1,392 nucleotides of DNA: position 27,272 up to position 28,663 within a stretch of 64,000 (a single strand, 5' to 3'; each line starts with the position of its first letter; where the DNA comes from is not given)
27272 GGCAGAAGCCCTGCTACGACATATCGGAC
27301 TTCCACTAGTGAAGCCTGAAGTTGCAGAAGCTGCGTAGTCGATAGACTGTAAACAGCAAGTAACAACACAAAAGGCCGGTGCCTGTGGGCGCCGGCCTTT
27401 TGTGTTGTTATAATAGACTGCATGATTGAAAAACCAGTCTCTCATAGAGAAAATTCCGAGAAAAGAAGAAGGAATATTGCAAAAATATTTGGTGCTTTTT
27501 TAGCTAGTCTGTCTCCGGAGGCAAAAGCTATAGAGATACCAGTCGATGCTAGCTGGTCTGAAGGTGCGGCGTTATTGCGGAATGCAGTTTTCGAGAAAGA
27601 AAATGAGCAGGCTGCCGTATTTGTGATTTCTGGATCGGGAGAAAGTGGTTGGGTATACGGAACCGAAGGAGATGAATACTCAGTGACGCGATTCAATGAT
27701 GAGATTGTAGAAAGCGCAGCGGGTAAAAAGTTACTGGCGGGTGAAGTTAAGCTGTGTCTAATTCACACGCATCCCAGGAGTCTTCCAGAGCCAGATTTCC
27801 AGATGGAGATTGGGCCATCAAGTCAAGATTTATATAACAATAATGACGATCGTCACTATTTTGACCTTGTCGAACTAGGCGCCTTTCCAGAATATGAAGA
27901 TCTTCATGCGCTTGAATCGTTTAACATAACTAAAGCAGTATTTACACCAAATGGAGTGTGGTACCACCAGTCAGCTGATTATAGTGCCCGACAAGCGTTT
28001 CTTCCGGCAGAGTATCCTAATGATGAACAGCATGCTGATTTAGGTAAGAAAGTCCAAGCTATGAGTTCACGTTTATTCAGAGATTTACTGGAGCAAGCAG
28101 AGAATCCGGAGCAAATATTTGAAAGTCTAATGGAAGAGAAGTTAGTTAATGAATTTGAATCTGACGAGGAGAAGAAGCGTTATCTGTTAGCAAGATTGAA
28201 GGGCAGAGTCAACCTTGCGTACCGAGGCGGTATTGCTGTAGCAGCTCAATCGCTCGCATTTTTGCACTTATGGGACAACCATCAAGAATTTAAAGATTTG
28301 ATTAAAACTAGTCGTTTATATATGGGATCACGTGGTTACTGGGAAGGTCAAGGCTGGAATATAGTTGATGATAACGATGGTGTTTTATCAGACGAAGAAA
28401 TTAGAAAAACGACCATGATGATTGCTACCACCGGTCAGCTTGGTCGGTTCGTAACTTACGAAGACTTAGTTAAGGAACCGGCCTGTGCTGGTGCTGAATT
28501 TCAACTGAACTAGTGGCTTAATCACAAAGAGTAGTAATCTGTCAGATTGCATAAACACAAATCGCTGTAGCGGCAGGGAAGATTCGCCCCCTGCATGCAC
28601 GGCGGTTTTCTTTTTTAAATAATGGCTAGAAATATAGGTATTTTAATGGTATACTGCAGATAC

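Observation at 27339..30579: A 3.2 kb three-gene module (JAB-like protein, 2-TM peptide, DsbA-like pseudo-oxidoreductase) inserted between rplE and rpsN inside the spc ribosomal operon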

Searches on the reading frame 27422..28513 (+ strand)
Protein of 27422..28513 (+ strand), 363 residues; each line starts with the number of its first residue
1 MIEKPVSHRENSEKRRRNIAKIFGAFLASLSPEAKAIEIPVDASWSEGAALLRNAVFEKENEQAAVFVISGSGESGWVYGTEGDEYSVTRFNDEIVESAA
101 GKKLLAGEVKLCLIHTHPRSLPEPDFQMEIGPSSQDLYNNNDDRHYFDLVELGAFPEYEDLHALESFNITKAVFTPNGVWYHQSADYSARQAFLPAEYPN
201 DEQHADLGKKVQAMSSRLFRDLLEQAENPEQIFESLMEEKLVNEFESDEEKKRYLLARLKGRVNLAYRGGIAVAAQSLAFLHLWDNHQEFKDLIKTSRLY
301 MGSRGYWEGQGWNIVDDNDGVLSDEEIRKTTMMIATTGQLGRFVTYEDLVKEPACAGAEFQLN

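Call 3: search_protein_families(library=pfam, proteins=[window:27422-28513:+], max_evalue=1)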
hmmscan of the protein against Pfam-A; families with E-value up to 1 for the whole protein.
window:27422-28513:+ (363 aa): 0 families

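Call 9: find_homologous_proteins(query=window:27422-28513:+)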
Query window:27422-28513:+ (363 aa): 1 proteins with E <= 0.001 among 3142 candidates.
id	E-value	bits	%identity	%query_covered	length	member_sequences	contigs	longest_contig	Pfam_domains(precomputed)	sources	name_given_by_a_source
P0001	1.2e-242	822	100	100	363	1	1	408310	-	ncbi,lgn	-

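Call 10: find_encoding_contigs(protein=window:27422-28513:+, flank=10000, max_places=6)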
Protein window:27422-28513:+ (363 aa): 1 contig read that carries it; 1 place shown.
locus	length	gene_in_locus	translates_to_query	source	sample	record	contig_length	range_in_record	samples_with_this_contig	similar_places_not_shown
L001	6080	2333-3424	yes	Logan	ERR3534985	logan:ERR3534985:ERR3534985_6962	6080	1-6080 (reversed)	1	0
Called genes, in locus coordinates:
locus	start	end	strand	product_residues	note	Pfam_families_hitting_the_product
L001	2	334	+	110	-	?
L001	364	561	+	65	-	PF00831:Ribosomal_L29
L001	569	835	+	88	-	PF00366:Ribosomal_S17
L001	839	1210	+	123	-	PF00238:Ribosomal_L14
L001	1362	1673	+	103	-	PF00467:KOW, PF17136:ribosomal_L24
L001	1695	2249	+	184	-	PF00281:Ribosomal_L5, PF00673:Ribosomal_L5_C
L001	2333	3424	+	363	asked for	-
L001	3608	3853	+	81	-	-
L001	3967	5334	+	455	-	PF13462:Thioredoxin_4, PF01323:DSBA (weak)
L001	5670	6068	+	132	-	PF00410:Ribosomal_S8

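Call 19: search_protein_representatives(protein=window:27422-28513:+)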
Query: 363 residues. Proteins with E-value up to 0.001 (for the whole library): 54; up to 1e-10: 12; up to 1e-30: 1. The best 54 are listed.
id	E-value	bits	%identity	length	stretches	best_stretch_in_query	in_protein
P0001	4.0e-243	822.3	100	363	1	1-363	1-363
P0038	1.0e-20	90.8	34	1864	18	63-97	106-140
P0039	2.8e-16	76.2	33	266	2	9-184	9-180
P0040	5.9e-14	68.6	34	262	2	11-184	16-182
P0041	9.3e-14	67.9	35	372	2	8-185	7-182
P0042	1.5e-13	67.2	33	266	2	29-191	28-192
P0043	2.5e-13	66.6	30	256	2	14-204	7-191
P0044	1.3e-12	64.2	35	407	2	6-189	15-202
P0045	2.2e-12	63.4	32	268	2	13-198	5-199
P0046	6.6e-12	61.9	34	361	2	31-199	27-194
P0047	9.4e-12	61.4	35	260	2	9-186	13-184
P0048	2.4e-11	60.0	36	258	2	19-138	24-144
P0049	1.8e-10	57.1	33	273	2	9-235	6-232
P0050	8.8e-10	54.9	29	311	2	28-195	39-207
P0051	1.1e-09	54.5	28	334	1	15-295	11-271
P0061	1.7e-07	47.4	26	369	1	35-361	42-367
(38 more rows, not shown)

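Call 21: find_homologous_proteins(query=A2, max_evalue=0.001)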
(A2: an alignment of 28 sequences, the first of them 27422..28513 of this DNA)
Query A2 (28 sequences) (363 aa, profile of the alignment): 2 proteins with E <= 0.001 among 8000 candidates.
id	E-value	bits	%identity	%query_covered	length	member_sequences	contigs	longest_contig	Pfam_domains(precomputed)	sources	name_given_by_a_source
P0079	2.7e-69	252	25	45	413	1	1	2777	-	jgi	jgi:hypothetical protein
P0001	2.3e-61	226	100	100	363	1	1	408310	-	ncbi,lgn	-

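Call 23: find_encoding_contigs(protein=P0039, flank=6000, max_places=3)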
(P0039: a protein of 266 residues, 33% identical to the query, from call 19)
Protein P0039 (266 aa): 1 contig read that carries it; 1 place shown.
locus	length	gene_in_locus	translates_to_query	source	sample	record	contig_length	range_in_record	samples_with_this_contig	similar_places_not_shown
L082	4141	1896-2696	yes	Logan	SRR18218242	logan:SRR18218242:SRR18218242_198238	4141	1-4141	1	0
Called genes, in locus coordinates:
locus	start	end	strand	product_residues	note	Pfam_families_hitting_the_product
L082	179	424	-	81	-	-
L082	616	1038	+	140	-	-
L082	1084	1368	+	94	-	PF11731:Cdd1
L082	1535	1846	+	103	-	PF05005:Ocnus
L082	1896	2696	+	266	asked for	-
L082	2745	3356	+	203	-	-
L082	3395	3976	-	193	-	PF01931:NTPase_I-T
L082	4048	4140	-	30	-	?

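Call 26: find_related_loci(query=A3, collection=metagenome_contigs, flank=6000)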
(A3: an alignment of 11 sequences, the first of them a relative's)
Query A3 (270 aa) in metagenome_contigs; peptide patterns used: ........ (x = any residue, [..] = any of these).
119 stretches matched a pattern; 7 encode a relative of the query (tblastn E <= 1e-3); 7 distinct loci.
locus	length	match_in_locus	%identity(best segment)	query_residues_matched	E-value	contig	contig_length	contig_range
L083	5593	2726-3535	49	1-270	8e-84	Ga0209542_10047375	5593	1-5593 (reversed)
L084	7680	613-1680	32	10-265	8e-24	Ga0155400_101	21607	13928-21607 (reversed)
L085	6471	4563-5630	32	10-265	8e-24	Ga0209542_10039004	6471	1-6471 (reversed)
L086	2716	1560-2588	31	31-268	1e-16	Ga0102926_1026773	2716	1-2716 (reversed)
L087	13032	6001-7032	27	14-270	4e-12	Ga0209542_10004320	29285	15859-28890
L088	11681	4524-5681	68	10-270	2e-8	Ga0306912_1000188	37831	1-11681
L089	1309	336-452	41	232-270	2e-5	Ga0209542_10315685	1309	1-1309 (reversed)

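Call 30: predict_structure(alignment_id=A2)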
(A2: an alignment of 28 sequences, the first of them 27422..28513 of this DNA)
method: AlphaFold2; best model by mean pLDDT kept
length: 363 residues; sequences in the alignment: 28
mean_pLDDT: 79.4   pTM: 0.77
mean pLDDT of the five models: 79.4, 76.9, 75.4, 74.9, 72.8
residues with pLDDT >= 90: 124; 70-90: 138; 50-70: 68; < 50: 33
segments of 3 or more residues with pLDDT < 50: 1-8, 21-34, 270-276
pLDDT, mean of each block of 10 residues (from residue 1): 46 55 43 64 95 95 96 95 89 87 90 93 68 87 82 79 85 96 93 91 87 83 81 65 76 72 58 50 82 81 63 55 91 91 96 96 83
secondary structure, 60 per line:
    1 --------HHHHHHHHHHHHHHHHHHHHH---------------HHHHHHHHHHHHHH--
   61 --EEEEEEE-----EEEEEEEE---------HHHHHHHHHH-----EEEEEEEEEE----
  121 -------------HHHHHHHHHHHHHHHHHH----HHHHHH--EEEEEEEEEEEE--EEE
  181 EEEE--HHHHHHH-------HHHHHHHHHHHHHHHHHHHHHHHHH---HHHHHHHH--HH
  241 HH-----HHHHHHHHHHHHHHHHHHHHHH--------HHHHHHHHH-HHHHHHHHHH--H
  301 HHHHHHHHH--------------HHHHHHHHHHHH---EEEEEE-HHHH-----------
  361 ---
elements in order: H9-29 H45-58 E63-69 E75-82 H92-101 E107-116 H134-151 H156-161 E164-175 E178-184 H187-193 H201-225 H229-236 H239-242 H248-269 H278-286 H288-297 H300-309 H324-335 E339-344 H346-349

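Call 32: search_protein_families(library=pfam, alignment_id=A2, max_evalue=1)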
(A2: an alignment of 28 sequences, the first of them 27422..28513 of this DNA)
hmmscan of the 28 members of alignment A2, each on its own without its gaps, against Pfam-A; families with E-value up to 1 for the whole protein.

A. member 1, window:27422-28513:+ (363 aa): 0 families

B. families by the number of members that match (of 28 scanned): 9 families
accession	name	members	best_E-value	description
PF14464.11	Prok-JAB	2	0.054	Prokaryotic homologs of the JAB domain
PF22122.2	InlK_D2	1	0.0021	Internalin K domain D2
PF15659.11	Toxin-JAB1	1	0.0071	JAB-like toxin 1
PF07425.16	Pardaxin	1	0.071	Pardaxin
PF04073.20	tRNA_edit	1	0.078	Aminoacyl-tRNA editing domain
PF14220.11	DUF4329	1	0.16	Domain of unknown function (DUF4329)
PF24591.1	Phage_YunG-like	1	0.16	Phage YunG-like protein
PF03381.20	CDC50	1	0.24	LEM3 (ligand-effect modulator 3) family / CDC50 family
PF20096.4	DUF6486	1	0.72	Family of unknown function (DUF6486)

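Call 73: search_solved_structures(query=A2, max_evalue=1)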
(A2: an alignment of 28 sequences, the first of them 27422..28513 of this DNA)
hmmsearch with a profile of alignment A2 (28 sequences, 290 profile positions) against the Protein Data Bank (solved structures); distinct sequences matched with E-value up to 1: 2.
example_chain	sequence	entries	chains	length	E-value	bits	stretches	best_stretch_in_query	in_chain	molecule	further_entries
2y2w_A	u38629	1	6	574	0.22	14.3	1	139-195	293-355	ARABINOFURANOSIDASE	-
7eu3_K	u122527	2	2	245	0.92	12.2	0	97-155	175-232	NAD(P)H-quinone oxidoreductase subunit K, chloroplastic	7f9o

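Call 76: search_protein_families(library=padloc, proteins=[window:27422-28513:+], max_evalue=0.1)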
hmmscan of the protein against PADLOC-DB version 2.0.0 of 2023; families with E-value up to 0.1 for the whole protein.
window:27422-28513:+ (363 aa): 0 families

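Call 77: search_protein_families(library=phrogs, proteins=[window:27422-28513:+], max_evalue=0.1)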
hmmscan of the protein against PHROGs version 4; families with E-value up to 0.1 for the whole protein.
window:27422-28513:+ (363 aa): 0 families

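Call 78: fold_search(model_id=the predicted structure, library=viral)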
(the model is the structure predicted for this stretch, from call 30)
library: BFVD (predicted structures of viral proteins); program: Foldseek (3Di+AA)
matches with E <= 10: 375; with E <= 0.001: 6
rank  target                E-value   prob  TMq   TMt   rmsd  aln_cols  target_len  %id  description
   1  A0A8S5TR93            1.1e-04  1.00  0.20  0.37  15.7       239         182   12  Uncharacterized protein [Siphoviridae sp. ctss15]
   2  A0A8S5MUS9            1.9e-04  1.00  0.26  0.21   5.8       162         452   14  MPN domain-containing protein [Siphoviridae sp. ctutT7]
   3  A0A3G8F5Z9            4.2e-04  1.00  0.26  0.18   5.4       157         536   13  (no name in the UniProt tables at hand)
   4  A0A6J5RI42            5.9e-04  1.00  0.26  0.47   6.3       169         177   20  RadC DNA repair proteins [uncultured Caudovirales phage]
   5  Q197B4                5.9e-04  0.98  0.24  0.16  16.9       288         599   12  Uncharacterized protein 229L [Invertebrate iridescent virus 3]
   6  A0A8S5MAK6            6.9e-04  0.99  0.23  0.34  13.9       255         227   12  Uncharacterized protein [Myoviridae sp. ctRPH1]
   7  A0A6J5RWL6            1.3e-03  1.00  0.24  0.49   6.4       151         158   16  RadC DNA repair proteins [uncultured Caudovirales phage]
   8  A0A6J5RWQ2            1.5e-03  1.00  0.24  0.51   4.7       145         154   14  RadC DNA repair proteins [uncultured Caudovirales phage]
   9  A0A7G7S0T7            1.9e-03  0.99  0.25  0.21  13.3       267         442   13  (no name in the UniProt tables at hand)
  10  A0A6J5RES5            2.2e-03  0.99  0.22  0.48   7.8       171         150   11  RadC DNA repair proteins [uncultured Caudovirales phage]
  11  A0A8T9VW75            2.4e-03  1.00  0.24  0.19   4.6       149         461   17  (no name in the UniProt tables at hand)
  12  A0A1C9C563            2.4e-03  1.00  0.25  0.29   6.8       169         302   16  Uncharacterized protein [Heterosigma akashiwo virus 01]
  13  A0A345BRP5            3.4e-03  1.00  0.21  0.28   6.2       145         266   12  (no name in the UniProt tables at hand)
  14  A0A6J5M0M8            4.0e-03  1.00  0.20  0.06   8.3       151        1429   14  RadC-like JAB domain containing protein [uncultured Caudovirales phage]
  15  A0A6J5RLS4            4.2e-03  0.69  0.20  0.08  21.6       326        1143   11  Uncharacterized protein [uncultured Caudovirales phage]
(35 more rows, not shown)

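Call 79: search_protein_families(library=ncbifam, proteins=[window:27422-28513:+], max_evalue=0.1)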
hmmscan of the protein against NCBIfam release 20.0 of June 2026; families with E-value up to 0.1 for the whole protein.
window:27422-28513:+ (363 aa): 0 families

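Call 90: list_cluster_members(proteins=[P0039, P0040, P0041, P0042, P0043, P0044, P0046, P0049, P0051, P0061])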
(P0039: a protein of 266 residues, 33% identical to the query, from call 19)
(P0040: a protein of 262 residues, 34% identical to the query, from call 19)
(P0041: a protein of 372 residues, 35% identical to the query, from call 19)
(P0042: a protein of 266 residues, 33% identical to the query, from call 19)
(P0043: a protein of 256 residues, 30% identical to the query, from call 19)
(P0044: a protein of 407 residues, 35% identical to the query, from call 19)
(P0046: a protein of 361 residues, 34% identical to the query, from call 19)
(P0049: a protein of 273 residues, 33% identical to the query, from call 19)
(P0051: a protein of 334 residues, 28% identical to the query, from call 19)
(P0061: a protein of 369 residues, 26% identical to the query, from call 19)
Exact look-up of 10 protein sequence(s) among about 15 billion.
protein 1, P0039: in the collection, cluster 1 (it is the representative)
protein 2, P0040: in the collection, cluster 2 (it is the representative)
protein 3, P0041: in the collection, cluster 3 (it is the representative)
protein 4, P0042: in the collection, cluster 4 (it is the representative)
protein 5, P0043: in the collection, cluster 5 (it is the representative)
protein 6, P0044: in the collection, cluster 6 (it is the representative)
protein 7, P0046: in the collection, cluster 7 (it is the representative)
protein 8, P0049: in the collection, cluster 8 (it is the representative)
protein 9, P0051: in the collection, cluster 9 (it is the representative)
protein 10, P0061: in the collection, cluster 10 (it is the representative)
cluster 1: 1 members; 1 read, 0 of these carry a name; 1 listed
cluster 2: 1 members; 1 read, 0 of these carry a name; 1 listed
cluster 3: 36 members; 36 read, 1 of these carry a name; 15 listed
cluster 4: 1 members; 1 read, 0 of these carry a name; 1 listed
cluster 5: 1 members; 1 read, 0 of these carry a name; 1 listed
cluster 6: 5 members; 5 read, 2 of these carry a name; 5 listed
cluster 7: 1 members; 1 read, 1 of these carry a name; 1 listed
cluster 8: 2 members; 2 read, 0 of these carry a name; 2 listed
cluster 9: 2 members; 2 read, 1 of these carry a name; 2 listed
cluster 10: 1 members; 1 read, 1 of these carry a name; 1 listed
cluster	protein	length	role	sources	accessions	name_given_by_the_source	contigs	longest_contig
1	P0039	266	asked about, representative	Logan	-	-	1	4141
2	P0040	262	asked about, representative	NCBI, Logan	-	-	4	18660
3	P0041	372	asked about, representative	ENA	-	-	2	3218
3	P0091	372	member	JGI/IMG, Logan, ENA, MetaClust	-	\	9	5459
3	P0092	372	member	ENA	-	-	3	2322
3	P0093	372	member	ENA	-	-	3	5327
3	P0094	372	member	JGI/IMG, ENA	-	-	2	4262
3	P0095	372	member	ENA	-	-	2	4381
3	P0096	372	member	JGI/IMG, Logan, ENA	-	-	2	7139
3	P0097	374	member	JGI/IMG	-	-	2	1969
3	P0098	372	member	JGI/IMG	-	-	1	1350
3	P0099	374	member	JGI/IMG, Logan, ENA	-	-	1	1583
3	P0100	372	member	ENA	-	-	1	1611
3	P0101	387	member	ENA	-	-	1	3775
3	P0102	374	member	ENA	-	-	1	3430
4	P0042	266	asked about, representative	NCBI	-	-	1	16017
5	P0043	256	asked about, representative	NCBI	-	-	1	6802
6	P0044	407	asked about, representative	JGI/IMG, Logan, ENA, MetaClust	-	\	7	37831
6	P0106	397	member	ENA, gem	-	-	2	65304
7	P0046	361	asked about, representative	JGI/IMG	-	hypothetical protein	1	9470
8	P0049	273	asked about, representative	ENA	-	-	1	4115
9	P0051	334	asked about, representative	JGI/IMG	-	-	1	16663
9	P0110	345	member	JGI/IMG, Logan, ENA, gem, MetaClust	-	\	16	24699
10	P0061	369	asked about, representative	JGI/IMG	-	hypothetical protein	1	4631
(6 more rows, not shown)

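Call 91: find_encoding_contigs(protein=P0040, flank=4000, max_places=2)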
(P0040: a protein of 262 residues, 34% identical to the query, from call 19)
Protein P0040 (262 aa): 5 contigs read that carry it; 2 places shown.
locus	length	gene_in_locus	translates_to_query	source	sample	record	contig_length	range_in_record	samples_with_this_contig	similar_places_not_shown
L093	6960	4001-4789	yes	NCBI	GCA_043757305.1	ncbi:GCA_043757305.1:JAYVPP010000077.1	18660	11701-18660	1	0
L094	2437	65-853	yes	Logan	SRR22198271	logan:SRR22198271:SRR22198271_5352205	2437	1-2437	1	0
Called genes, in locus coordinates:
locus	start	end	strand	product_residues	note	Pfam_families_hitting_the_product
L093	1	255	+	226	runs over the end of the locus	PF01746:tRNA_m1G_MT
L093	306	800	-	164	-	PF01625:PMSR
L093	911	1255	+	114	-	-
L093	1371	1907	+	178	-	-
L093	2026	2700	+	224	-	-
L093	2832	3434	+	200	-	-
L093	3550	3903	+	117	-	-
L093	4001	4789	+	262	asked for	-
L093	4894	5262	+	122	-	-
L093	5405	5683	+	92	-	-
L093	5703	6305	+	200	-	-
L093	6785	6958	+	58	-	?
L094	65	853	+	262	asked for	-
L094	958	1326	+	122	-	-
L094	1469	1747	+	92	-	-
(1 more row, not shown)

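Call 92: find_encoding_contigs(protein=P0042, flank=4000, max_places=2)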
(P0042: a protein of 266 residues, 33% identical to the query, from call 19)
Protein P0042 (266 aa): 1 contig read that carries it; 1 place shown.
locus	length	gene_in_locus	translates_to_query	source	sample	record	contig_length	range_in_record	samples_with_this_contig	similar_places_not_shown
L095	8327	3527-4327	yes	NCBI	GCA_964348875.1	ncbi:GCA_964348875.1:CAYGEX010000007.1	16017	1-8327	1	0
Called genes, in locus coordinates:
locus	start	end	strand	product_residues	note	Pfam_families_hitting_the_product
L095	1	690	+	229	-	?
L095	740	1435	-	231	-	PF05175:MTS, PF13489:Methyltransf_23, PF13847:Methyltransf_31, PF08241:Methyltransf_11, PF08242:Methyltransf_12 (weak), PF13649:Methyltransf_25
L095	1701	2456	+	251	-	PF01978:TrmB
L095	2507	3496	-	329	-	PF03741:TerC, PF04332:DUF475, PF03741:TerC (weak)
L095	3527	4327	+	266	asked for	-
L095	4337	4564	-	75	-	-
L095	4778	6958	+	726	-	PF01138:RNase_PH, PF03725:RNase_PH_C (faint), PF01138:RNase_PH, PF00013:KH_1, PF00575:S1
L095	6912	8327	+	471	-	-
